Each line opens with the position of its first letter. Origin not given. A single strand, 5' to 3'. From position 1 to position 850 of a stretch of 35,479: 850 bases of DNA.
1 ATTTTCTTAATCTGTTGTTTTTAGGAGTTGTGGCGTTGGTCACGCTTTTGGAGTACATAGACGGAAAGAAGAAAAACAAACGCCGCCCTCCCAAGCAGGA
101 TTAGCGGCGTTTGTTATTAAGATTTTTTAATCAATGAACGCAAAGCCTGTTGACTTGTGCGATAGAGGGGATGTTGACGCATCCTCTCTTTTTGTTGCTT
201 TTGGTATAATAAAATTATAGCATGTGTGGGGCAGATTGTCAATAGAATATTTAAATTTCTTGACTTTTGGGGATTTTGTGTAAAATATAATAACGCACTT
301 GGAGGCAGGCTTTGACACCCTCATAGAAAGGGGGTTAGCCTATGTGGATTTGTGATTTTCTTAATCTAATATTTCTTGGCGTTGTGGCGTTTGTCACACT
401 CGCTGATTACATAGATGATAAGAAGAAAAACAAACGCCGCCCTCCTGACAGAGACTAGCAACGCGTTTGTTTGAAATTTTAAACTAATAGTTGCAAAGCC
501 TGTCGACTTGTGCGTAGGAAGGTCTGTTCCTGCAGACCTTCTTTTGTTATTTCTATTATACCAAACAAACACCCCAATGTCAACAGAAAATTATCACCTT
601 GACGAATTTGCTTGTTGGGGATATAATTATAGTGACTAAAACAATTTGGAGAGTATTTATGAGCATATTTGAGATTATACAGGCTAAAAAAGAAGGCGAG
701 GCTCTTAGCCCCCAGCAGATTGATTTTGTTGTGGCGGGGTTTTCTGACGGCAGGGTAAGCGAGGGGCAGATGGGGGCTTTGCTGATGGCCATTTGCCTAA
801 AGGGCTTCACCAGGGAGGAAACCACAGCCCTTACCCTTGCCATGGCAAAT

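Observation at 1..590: Tandem type I toxin-antitoxin-like modules hidden below the ORF threshold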

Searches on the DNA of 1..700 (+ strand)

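Call 4: search_rna_families(source=window, start=1, end=700, threshold=evalue, max_evalue=10, show_alignments=3)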
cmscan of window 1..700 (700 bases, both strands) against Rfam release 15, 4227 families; matches with E-value up to 10: 10.
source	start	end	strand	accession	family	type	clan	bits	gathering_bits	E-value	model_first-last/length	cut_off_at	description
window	481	558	-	RF01776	RatA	Gene; antitoxin;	-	35.9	49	0.0041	1-91/91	no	RNA anti-toxin A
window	124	203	-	RF01776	RatA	Gene; antitoxin;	-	25.5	49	0.58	1-91/91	no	RNA anti-toxin A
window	485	544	-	RF02839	Ref66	Gene; antisense;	-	20.8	92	0.15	1-120/120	no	Enterococcus sRNA 66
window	68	149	-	RF02074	STnc240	Gene; sRNA;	-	19.6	55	3.8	1-77/77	no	Enterobacterial sRNA STnc240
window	70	153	-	RF02075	STnc230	Gene; sRNA;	-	19.5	50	3.7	1-83/83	no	Enterobacterial sRNA STnc230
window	68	194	-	RF00558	L20_leader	Cis-reg; leader;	-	16.8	58.7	1.5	1-127/127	no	Ribosomal protein L20 leader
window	82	108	+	RF01325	CRISPR-DR12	Gene; CRISPR;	-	15.7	37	3.5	1-30/30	no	CRISPR RNA direct repeat element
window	113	200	+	RF00558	L20_leader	Cis-reg; leader;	-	14.9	58.7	4.6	1-127/127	no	Ribosomal protein L20 leader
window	302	444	+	RF01412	BsrG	Gene; sRNA;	-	13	55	1.3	22-157/259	no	BsrG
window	1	200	+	RF00084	CsrC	Gene; sRNA;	CL00106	9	61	3.5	5-255/255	5'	CsrC RNA family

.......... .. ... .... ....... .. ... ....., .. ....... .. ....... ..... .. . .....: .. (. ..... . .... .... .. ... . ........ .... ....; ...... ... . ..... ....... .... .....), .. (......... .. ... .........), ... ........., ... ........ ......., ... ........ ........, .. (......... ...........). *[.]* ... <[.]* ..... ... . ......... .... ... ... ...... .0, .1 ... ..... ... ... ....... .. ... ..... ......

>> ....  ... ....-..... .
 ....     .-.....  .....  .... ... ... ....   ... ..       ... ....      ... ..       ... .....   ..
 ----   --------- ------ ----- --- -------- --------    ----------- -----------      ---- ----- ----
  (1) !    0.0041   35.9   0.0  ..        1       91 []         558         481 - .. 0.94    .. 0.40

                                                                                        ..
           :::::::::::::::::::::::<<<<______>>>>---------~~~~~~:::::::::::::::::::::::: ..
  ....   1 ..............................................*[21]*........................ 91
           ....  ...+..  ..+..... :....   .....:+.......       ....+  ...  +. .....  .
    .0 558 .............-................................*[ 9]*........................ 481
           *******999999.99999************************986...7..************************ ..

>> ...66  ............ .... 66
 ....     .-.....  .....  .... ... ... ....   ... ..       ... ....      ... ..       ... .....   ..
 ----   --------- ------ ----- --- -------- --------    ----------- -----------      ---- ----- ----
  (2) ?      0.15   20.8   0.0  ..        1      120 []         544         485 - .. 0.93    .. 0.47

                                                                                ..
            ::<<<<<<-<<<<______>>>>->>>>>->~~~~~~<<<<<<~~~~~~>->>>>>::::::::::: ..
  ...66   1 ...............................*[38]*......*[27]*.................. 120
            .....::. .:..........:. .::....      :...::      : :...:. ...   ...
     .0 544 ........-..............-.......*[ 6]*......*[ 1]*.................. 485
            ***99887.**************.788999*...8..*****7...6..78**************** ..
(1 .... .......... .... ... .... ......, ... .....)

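Call 35: search_rna_families(source=L005, start=2100, end=3400, threshold=evalue, max_evalue=5, show_alignments=3)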
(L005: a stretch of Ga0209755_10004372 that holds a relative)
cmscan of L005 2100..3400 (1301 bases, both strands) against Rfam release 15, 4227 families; matches with E-value up to 5: 12.
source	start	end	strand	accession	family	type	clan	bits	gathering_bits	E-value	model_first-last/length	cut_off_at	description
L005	2427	2514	-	RF01776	RatA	Gene; antitoxin;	-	33.1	49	0.028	1-91/91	no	RNA anti-toxin A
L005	2823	2881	-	RF02844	RefA9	Gene; antisense;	-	27.9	49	0.083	1-64/64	no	Enterococcus sRNA A9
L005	2939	3198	+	RF01412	BsrG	Gene; sRNA;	-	26.5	55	0.00052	1-259/259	no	BsrG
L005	2728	2798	-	RF02074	STnc240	Gene; sRNA;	-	22.1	55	2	1-77/77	no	Enterobacterial sRNA STnc240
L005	2749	2878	-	RF01669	P14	Gene; sRNA;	-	22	45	0.11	1-146/146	no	Pseudomonas sRNA P14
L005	3172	3233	-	RF02844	RefA9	Gene; antisense;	-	21.6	49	1.6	1-64/64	no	Enterococcus sRNA A9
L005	3073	3211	+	RF00558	L20_leader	Cis-reg; leader;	-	21.1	58.7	0.24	1-127/127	no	Ribosomal protein L20 leader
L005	3081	3159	-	RF02074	STnc240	Gene; sRNA;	-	20.8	55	3.9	1-77/77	no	Enterobacterial sRNA STnc240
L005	2374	2511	+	RF00558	L20_leader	Cis-reg; leader;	-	20.2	58.7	0.42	1-127/127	no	Ribosomal protein L20 leader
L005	2389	2501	-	RF02883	BcKCsr2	Gene; sRNA;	-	17.4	40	0.35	1-129/129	no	Burkholderia sRNA 2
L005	2728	2854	-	RF00558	L20_leader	Cis-reg; leader;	-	16.7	58.7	3.2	1-127/127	no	Ribosomal protein L20 leader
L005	3088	3148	-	RF02883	BcKCsr2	Gene; sRNA;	-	14.3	40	2.3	1-129/129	no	Burkholderia sRNA 2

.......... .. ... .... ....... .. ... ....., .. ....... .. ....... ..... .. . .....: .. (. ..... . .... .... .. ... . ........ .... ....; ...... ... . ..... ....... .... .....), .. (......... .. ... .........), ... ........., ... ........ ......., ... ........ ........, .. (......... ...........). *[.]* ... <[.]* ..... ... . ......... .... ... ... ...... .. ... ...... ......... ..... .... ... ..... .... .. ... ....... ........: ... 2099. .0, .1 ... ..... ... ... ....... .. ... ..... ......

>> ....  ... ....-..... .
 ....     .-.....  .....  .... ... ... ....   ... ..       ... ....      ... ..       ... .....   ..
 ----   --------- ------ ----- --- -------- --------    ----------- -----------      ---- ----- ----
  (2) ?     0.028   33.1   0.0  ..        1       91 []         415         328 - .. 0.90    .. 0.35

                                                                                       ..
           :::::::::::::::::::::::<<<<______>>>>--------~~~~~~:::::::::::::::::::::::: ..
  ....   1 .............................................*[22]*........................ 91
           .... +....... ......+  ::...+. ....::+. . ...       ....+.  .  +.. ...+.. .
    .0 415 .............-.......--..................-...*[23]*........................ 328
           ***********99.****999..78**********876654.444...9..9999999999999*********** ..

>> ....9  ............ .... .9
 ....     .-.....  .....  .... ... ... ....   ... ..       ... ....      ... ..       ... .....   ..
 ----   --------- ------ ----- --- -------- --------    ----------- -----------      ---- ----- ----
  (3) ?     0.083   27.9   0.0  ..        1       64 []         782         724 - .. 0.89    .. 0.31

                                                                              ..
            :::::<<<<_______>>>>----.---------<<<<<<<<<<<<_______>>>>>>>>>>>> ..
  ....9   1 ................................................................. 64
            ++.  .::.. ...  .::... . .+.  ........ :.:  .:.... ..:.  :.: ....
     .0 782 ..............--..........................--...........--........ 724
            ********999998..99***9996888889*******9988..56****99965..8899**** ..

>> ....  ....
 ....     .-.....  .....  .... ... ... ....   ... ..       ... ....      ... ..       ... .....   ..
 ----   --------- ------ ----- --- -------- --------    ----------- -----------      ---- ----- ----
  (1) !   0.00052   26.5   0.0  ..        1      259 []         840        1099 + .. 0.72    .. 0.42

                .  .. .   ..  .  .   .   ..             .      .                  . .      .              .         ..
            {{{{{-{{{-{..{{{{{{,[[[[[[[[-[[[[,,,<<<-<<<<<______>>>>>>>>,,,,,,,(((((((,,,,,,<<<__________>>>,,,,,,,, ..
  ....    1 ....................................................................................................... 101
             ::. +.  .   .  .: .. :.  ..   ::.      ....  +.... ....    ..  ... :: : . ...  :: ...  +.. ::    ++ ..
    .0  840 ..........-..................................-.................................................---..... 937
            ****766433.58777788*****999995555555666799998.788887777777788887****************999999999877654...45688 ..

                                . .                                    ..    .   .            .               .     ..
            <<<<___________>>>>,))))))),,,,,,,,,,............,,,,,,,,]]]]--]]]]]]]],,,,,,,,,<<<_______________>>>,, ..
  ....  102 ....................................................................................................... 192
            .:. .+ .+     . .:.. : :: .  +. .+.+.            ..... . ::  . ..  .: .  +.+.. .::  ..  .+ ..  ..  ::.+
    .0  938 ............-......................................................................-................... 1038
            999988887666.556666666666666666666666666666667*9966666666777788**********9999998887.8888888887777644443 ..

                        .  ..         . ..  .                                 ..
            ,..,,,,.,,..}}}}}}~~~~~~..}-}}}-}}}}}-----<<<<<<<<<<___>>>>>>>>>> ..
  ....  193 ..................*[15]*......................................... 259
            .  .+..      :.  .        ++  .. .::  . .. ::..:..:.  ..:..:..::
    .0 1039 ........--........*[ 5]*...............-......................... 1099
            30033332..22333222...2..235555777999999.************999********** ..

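Call 79: search_rna_families(sources=[L007, L009, L011, L012, L013, L014, L016], threshold=evalue, max_evalue=10)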
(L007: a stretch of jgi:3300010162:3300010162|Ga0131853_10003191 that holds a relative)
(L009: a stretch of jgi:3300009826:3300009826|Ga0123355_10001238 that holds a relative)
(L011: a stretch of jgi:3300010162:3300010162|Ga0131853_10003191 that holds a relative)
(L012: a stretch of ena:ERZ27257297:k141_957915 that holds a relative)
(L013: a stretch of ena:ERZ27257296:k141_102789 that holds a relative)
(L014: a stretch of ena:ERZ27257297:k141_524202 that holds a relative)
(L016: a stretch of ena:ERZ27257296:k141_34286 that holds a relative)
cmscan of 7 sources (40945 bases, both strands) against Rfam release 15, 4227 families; matches with E-value up to 10: 12.
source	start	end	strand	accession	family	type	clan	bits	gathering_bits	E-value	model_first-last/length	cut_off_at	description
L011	5852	5965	-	RF00558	L20_leader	Cis-reg; leader;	-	43.9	58.7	1.5e-05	1-127/127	no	Ribosomal protein L20 leader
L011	3617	3881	+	RF01412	BsrG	Gene; sRNA;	-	41.9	55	9.6e-07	1-259/259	no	BsrG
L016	2792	2869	-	RF04134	MIR7504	Gene; miRNA;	-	33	83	0.034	1-124/124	no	MIR7504 microRNA precursor family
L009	6086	6167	+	RF03596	mir-5880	Gene; miRNA;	-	24.3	97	1.2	1-79/79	no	mir-5880 microRNA precursor family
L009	6086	6167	-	RF03596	mir-5880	Gene; miRNA;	-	22.7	97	3.2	1-79/79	no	mir-5880 microRNA precursor family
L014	2519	2571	+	RF01726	SAM-II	Cis-reg; riboswitch;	-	22.7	44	4.6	1-60/60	no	SAM-II riboswitch aptamer (SAM-II long loop)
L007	1113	1178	+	RF01795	FourU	Cis-reg; thermoregulator;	-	21.4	60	7.4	1-65/65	no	FourU thermometer RNA element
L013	1467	1503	+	RF00651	mir-221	Gene; miRNA;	-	20.9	46.6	2.4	23-58/84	no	mir-221 microRNA precursor family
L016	2247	2367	-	RF00558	L20_leader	Cis-reg; leader;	-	20.7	58.7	9.6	1-127/127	no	Ribosomal protein L20 leader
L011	6602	6652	-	RF00522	PreQ1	Cis-reg; riboswitch;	-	20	39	9.5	1-45/45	no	PreQ1 (pre queuosine) riboswitch aptamer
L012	3088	3198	-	RF02883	BcKCsr2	Gene; sRNA;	-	18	40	7.5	1-129/129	no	Burkholderia sRNA 2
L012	2943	3185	+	RF01412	BsrG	Gene; sRNA;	-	16.7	55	7.5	1-259/259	no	BsrG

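Call 80: search_rna_families(source=L011, start=3550, end=3960, threshold=evalue, max_evalue=1, show_alignments=3)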
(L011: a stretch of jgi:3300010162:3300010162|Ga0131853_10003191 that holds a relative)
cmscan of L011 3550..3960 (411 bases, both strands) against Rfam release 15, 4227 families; matches with E-value up to 1: 2.
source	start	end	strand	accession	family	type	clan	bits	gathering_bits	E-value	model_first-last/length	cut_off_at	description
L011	3617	3881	+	RF01412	BsrG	Gene; sRNA;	-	41.9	55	9.7e-09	1-259/259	no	BsrG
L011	3792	3894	+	RF00558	L20_leader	Cis-reg; leader;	-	18.9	58.7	0.27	1-127/127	no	Ribosomal protein L20 leader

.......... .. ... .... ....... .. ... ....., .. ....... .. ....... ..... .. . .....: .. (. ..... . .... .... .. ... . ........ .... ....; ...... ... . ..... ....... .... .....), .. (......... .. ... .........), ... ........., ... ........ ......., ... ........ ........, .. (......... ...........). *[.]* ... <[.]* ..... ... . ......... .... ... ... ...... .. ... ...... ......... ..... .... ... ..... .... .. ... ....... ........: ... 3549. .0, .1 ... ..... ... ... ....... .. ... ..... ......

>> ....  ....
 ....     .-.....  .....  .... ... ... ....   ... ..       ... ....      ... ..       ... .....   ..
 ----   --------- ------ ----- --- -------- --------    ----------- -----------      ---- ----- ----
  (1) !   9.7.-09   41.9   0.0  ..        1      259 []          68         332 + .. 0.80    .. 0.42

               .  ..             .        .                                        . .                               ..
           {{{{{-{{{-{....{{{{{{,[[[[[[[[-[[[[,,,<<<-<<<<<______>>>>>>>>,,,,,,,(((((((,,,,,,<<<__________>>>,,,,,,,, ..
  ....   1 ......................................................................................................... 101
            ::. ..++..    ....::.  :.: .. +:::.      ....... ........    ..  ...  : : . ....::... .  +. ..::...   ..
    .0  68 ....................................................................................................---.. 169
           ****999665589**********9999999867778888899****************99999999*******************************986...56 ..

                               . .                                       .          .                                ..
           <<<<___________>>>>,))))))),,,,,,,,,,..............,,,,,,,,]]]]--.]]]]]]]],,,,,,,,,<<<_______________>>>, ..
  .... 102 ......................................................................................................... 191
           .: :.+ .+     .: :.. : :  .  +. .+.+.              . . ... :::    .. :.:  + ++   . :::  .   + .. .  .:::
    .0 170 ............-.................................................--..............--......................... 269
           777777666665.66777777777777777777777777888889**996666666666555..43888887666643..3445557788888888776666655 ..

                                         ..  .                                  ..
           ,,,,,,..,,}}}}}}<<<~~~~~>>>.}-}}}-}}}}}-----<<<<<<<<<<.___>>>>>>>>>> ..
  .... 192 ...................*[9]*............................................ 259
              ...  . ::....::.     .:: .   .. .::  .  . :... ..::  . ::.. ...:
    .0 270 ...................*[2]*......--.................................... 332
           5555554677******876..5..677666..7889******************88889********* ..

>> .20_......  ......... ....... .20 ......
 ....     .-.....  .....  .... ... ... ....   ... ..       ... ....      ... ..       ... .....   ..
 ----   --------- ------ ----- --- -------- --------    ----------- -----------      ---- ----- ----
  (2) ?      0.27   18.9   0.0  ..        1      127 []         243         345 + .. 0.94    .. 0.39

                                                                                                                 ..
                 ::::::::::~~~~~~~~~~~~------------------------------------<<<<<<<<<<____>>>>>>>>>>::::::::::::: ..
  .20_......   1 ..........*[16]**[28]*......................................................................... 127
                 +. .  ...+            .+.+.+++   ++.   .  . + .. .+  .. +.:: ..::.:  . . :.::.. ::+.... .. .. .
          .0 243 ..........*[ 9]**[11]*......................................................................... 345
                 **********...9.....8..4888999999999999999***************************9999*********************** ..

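Call 96: build_rna_model(alignment_id=A11)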
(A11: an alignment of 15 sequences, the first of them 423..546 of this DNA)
Model R1 built from alignment A11 (15 sequences, 168 columns); structure: RNAalifold consensus.
model positions 123; base pairs 21; branch points 1; effective number of sequences 2.48; information 0.59 bits per position. Calibrated on 0.2 Mb of random sequence (short: E-values are rough).
structure used (alignment columns):
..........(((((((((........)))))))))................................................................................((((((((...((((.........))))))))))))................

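Call 97: search_with_rna_model(model_id=R1, sources=[window, L001, L005, L007, L008, L009, L010, L011, L012, L013, L014, L015, L016], max_evalue=1, make_alignment=true)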
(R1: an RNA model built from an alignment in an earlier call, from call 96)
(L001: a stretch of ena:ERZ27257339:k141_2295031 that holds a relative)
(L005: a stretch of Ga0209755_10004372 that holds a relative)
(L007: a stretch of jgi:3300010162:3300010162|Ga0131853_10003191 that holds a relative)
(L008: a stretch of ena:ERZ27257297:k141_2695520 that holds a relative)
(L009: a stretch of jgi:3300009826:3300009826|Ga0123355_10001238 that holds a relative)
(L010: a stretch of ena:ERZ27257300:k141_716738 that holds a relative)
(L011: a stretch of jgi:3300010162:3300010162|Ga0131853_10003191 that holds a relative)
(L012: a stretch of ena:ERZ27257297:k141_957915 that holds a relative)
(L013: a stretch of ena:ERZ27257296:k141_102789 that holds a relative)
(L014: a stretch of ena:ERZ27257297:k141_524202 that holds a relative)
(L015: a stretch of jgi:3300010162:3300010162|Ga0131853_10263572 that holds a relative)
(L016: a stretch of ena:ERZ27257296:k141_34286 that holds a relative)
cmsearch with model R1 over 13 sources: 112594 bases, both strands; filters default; matches with E-value up to 1: 40.
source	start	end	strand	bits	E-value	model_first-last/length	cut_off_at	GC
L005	3082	3206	-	121.9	4e-28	1-123/123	no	0.42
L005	2383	2506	-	118.2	3.5e-27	1-123/123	no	0.43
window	69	195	-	116.9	7.6e-27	1-123/123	no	0.43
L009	4457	4579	-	114.4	3.2e-26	1-123/123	no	0.45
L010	4457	4579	-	114.4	3.2e-26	1-123/123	no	0.45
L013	3082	3202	-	113.9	4.2e-26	1-123/123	no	0.41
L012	3082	3203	-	108.6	9.3e-25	1-123/123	no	0.43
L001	117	243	-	108.3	1.1e-24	1-123/123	no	0.43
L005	2729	2855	-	108.3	1.1e-24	1-123/123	no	0.43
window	423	548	-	107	2.4e-24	1-123/123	no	0.44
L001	469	594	-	107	2.4e-24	1-123/123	no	0.44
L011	3764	3889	-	105.4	5.8e-24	1-123/123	no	0.44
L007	4079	4221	-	99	2.5e-22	1-123/123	no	0.48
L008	4079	4221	-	99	2.5e-22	1-123/123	no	0.48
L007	3672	3813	-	98.3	3.6e-22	1-123/123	no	0.48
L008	3672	3813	-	98.3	3.6e-22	1-123/123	no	0.48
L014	1570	1692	-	98.1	4.2e-22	1-123/123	no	0.46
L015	971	1093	-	98.1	4.2e-22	1-123/123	no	0.46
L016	2248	2368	-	95.8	1.5e-21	1-123/123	no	0.45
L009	4082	4211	-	95.1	2.4e-21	1-123/123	no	0.42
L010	4082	4211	-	95.1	2.4e-21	1-123/123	no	0.42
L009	3709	3838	-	94.8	2.9e-21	1-123/123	no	0.42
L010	3709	3838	-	94.8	2.9e-21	1-123/123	no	0.42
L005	1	63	+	27.3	0.0003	62-123/123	5'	0.35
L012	3170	3277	+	19.5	0.027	1-123/123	no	0.32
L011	4544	4671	+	18.7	0.042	1-123/123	no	0.34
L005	4025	4143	+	18.6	0.046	1-123/123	no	0.43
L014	1662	1685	+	17.9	0.069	8-31/123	no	0.5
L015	1063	1086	+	17.9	0.069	8-31/123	no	0.5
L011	4623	4712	-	17.6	0.079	1-123/123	no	0.39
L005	3168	3215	+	17.2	0.1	1-123/123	no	0.42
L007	6602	6694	-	17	0.11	1-123/123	no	0.39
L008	6602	6694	-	17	0.11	1-123/123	no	0.39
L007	1133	1247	+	15.8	0.23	1-123/123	no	0.37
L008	1133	1247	+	15.8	0.23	1-123/123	no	0.37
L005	2944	3134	+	15.6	0.26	1-123/123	no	0.42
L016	2225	2290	+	14.2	0.59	54-113/123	no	0.47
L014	1506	1622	+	14.2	0.59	1-123/123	no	0.39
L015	907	1023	+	14.2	0.59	1-123/123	no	0.39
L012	2661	2786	+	13.5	0.88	1-123/123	no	0.41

Alignment A12: 40 matches aligned to the model, 282 columns, each read 5' to 3' on its own strand. Consensus structure (alignment columns), stored with it:
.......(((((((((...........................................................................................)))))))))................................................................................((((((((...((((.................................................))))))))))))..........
